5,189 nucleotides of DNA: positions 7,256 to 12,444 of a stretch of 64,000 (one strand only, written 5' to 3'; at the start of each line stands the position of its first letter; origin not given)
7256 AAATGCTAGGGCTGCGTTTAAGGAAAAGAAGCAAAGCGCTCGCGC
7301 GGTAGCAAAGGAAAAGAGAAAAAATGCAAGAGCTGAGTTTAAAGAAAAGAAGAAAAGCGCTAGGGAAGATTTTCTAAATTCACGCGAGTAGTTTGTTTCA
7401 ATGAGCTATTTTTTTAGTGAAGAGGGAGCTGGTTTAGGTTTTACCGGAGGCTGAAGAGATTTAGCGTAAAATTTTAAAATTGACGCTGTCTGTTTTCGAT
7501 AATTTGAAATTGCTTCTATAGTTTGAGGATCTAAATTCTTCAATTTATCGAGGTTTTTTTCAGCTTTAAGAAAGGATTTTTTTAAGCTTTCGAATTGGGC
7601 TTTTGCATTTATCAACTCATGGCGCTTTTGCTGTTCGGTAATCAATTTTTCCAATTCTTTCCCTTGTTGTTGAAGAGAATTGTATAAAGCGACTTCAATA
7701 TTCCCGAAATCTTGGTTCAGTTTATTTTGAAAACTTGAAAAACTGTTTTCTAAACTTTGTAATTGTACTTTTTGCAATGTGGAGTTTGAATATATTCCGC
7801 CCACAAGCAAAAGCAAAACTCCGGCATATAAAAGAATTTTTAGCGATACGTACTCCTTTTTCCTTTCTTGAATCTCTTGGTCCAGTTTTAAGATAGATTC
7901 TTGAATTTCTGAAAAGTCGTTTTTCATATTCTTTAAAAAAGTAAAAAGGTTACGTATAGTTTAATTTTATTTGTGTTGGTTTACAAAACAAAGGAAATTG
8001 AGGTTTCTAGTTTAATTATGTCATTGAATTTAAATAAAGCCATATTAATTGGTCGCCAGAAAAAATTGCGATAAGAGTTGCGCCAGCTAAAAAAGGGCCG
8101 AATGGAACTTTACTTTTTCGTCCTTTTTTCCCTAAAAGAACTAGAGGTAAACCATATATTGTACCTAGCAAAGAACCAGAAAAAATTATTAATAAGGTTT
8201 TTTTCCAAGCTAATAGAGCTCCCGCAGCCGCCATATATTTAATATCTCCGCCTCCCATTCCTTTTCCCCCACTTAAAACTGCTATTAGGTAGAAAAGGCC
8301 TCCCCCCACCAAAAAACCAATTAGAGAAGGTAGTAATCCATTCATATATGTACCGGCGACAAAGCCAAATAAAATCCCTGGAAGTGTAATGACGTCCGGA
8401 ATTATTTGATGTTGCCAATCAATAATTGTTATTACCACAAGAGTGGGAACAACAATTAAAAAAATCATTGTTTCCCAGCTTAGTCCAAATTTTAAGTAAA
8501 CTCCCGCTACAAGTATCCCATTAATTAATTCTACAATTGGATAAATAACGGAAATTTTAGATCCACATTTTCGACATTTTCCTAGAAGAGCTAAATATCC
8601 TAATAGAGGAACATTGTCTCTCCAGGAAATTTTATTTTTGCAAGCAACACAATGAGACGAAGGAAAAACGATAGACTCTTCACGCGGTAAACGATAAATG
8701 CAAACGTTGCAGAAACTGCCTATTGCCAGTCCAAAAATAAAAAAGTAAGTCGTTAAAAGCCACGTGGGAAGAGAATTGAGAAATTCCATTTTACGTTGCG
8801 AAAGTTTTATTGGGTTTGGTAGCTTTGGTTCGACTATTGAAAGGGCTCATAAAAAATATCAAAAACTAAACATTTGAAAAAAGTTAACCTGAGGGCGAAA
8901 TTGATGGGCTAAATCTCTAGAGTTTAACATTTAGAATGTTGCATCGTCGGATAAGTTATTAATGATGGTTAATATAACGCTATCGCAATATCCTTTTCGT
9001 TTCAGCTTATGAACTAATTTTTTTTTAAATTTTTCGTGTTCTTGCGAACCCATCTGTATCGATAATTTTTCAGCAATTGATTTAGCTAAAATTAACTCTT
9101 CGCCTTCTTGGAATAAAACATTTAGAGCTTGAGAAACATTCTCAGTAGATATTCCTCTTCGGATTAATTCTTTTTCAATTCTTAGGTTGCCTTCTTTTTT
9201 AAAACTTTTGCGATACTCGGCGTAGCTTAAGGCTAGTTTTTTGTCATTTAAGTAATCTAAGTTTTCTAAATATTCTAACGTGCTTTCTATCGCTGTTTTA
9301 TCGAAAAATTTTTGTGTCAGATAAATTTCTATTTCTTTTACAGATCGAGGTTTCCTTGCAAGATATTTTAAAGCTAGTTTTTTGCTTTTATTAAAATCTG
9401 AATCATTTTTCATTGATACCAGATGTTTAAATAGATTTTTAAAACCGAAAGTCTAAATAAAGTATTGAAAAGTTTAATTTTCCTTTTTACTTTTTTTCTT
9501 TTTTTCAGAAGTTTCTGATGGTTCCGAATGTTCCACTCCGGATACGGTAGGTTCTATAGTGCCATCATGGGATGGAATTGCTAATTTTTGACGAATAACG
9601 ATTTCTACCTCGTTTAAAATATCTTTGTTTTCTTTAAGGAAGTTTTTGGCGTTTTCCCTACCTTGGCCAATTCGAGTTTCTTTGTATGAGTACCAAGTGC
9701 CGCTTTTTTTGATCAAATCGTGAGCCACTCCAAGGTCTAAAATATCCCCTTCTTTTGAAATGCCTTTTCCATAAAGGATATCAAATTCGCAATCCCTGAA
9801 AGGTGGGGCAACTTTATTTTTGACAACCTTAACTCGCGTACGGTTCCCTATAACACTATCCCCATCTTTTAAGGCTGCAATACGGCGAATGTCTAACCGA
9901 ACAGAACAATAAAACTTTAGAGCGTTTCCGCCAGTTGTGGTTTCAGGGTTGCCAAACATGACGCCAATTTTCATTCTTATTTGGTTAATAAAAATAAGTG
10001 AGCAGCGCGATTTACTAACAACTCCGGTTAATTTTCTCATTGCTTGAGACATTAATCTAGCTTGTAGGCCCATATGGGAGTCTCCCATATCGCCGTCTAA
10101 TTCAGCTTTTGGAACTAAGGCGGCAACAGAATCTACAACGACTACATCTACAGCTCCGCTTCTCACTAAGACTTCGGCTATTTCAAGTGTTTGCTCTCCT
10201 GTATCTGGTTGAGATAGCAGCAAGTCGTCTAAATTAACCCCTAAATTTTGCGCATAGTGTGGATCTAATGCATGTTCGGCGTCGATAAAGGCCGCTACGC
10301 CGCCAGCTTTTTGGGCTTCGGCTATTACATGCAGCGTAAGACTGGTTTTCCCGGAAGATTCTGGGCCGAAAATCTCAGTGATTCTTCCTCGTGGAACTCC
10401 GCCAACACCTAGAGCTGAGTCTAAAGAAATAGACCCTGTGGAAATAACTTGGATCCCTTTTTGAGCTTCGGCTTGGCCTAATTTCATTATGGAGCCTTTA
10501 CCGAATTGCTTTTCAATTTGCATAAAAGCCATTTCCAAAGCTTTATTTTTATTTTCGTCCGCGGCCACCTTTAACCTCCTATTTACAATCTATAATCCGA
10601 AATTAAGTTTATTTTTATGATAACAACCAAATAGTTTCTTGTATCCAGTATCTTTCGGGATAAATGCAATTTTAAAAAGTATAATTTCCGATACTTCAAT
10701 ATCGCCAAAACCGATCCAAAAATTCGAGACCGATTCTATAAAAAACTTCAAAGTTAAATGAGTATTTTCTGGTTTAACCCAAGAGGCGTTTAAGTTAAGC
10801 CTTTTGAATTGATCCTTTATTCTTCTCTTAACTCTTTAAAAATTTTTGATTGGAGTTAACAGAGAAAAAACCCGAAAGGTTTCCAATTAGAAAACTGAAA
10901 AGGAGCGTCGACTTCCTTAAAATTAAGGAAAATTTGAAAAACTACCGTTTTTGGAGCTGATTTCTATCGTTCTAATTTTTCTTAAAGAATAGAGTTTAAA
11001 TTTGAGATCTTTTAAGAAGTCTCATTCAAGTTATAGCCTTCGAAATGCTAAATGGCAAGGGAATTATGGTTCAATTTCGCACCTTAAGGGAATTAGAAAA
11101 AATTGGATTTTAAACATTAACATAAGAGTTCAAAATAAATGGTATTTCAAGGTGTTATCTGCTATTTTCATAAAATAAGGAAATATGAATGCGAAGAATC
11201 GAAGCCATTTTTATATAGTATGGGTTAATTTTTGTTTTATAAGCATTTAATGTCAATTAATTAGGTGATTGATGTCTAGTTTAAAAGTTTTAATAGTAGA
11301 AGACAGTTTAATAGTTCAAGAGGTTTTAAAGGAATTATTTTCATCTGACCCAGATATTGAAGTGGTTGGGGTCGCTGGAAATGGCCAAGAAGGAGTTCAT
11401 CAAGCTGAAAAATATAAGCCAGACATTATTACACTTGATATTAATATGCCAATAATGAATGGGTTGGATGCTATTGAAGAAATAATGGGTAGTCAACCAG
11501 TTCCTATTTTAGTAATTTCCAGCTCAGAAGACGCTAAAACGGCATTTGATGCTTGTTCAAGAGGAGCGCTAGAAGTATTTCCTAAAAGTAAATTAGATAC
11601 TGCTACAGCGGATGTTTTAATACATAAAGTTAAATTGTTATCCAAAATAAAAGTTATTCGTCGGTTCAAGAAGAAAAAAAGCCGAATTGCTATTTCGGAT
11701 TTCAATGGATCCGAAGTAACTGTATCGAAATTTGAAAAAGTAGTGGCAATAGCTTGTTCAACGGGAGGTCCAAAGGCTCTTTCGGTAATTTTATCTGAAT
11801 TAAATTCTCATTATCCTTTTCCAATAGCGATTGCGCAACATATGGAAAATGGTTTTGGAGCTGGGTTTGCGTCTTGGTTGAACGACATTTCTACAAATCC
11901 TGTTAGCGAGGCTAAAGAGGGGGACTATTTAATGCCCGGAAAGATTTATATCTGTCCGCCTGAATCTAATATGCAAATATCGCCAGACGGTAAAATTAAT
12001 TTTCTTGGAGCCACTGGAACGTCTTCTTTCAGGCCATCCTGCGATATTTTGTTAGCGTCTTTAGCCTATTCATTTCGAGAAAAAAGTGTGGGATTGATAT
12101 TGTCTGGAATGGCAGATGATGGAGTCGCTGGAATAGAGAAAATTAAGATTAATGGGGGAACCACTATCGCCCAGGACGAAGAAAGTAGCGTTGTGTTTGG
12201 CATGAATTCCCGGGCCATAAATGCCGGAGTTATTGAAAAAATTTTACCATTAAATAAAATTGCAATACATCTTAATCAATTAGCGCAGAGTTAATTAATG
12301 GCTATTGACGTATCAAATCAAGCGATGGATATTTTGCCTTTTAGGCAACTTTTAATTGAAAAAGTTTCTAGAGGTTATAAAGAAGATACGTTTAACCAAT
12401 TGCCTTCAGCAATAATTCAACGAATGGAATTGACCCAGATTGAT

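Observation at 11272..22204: Wsp/Pil-Chp-like chemosensory operon whose response-regulator output is a class III nucleotidyl cyclase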

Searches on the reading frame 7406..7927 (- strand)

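Call 22: search_protein_families(library=pfam, proteins=[window:7406-7927:-], max_evalue=0.001)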
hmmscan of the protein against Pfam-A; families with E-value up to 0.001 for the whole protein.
window:7406-7927:- (173 aa): 1 family
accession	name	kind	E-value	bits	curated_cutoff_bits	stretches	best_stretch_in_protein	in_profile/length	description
PF02050.21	FliJ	-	4.7e-05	24.1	28.4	1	52-136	17-99/123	Flagellar FliJ protein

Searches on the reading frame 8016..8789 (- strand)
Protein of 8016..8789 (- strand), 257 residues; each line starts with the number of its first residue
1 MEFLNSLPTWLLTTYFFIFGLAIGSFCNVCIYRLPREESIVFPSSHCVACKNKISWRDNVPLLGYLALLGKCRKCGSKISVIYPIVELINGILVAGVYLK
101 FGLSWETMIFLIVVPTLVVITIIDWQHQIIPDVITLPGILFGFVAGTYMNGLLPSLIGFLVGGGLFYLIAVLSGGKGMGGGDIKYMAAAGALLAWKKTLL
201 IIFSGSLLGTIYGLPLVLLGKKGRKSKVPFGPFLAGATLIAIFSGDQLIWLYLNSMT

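Call 22: search_protein_families(library=pfam, proteins=[window:8016-8789:-], max_evalue=0.001)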
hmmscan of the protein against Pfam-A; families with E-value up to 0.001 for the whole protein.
window:8016-8789:- (257 aa): 2 families
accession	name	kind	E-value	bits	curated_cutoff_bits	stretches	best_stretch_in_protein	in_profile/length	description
PF06750.18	A24_N_bact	-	4.6e-34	116.8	23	1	18-101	1-84/84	Bacterial Peptidase A24 N-terminal domain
PF01478.23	Peptidase_A24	-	1.5e-20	74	26.5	1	112-214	2-104/104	Type IV leader peptidase family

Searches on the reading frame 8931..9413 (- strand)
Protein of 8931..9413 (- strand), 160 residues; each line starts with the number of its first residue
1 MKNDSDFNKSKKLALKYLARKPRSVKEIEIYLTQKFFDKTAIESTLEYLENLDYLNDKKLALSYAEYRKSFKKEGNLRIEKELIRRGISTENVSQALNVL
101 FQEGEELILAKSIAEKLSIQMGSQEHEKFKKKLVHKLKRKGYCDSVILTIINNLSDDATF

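Call 22: search_protein_families(library=pfam, proteins=[window:8931-9413:-], max_evalue=0.001)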
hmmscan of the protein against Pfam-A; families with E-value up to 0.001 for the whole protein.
window:8931-9413:- (160 aa): 2 families
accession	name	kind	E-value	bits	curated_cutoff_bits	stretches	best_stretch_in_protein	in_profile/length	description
PF21982.2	RecX_HTH1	-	1.9e-13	50.6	26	1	12-49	3-40/40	RecX, first three-helix domain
PF02631.22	RecX_HTH2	-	9.6e-10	39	26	1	56-97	1-42/42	RecX, second three-helix domain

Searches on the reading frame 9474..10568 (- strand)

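Call 22: search_protein_families(library=pfam, proteins=[window:9474-10568:-], max_evalue=0.001)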
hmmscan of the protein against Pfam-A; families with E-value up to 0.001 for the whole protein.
window:9474-10568:- (364 aa): 4 families
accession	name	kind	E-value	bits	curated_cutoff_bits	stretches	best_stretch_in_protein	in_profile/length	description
PF00154.27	RecA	-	1.6e-142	474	27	1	9-271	1-262/262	recA bacterial DNA recombination protein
PF21096.2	RecA_C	-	8.4e-26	90.3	27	1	274-329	1-56/57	RecA C-terminal domain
PF08423.17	Rad51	-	1.2e-10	41.6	22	1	39-229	5-211/244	Rad51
PF06745.19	ATPase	-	2.3e-06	27.6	26.6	1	43-206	2-167/231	KaiC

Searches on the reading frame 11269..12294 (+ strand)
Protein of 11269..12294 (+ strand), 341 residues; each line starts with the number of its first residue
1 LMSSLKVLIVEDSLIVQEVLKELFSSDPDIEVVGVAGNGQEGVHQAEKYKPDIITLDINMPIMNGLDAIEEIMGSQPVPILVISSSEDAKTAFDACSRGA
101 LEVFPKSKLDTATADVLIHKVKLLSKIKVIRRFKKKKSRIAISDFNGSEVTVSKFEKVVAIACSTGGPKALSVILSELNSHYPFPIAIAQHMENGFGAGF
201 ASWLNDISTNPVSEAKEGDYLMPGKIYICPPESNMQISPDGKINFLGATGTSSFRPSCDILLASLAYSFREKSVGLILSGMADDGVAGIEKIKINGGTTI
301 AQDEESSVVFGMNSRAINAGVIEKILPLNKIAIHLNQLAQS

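Call 3: search_protein_families(library=pfam, proteins=[window:11269-12294:+], max_evalue=0.01)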
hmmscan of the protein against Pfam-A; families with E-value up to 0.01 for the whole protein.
window:11269-12294:+ (341 aa): 2 families
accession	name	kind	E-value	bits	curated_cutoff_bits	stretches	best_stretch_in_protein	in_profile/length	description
PF01339.22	CheB_methylest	-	3.2e-55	187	24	1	159-333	1-172/174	CheB methylesterase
PF00072.30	Response_reg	-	2.3e-20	73.2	30.2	1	7-107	1-100/111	Response regulator receiver domain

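Call 67: search_protein_families(library=ncbifam, proteins=[window:11272-12294:+], max_evalue=0.001)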
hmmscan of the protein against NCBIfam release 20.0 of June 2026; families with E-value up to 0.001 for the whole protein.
window:11272-12294:+ (340 aa): 67 families (the best 25 are shown)
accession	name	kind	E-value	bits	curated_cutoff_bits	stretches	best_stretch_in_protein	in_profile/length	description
NF001965.0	PRK00742.1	subfamily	3.2e-95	319.4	293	1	2-337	2-352/357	chemotaxis-specific protein-glutamate methyltransferase CheB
NF009206.0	PRK12555.1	subfamily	1.9e-89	299.9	342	1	5-339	2-337/340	chemotaxis-specific protein-glutamate methyltransferase CheB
NF007935.0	PRK10651.1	equivalog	2.5e-17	62.8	250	1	4-99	7-103/216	two-component system response regulator NarL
NF052445.1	RespRegMctR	equivalog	1.2e-16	60.7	300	1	4-89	2-87/205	two-component system response regulator MctR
NF011896.0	PRK15369.1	equivalog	2e-14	53.7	242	1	2-103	2-104/211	two component system response regulator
NF041367.1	CheY_Halo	equivalog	4.2e-14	52.9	200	1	6-96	1-90/114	chemotaxis protein CheY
TIGR02875.1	spore_0_A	equivalog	4.8e-14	52.2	200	1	4-76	3-75/262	sporulation transcription factor Spo0A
NF008677.0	PRK11697.1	equivalog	1e-13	51.2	246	1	4-93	2-92/238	two-component system response regulator BtsR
NF007969.0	PRK10693.1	equivalog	2.1e-13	50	329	1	5-103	9-106/337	two-component system response regulator RssB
NF007708.0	PRK10403.1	equivalog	1.4e-12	47.5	343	1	3-86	6-90/215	nitrate/nitrite response regulator protein NarP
NF008469.0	PRK11361.1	equivalog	2.1e-11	43.2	714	1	4-131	5-131/461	acetoacetate metabolism transcriptional regulator AtoC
NF052596.1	RR_EAL_PvrR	equivalog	3.5e-11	42.4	580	1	1-95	1-94/398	response regulator cyclic di-GMP phosphodiesterase PvrR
TIGR01818.1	ntrC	equivalog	3.7e-10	39.2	558.6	1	6-106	1-100/463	nitrogen regulation protein NR(I)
NF045505.1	RR_RssB_Pseudo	equivalog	8.8e-10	38.2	700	1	2-121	4-119/394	two-component system response regulator RssB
NF045717.1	DVU0259_DivK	exception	1.1e-09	38.5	160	1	4-93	3-93/117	DVU0259 family response regulator domain-containing protein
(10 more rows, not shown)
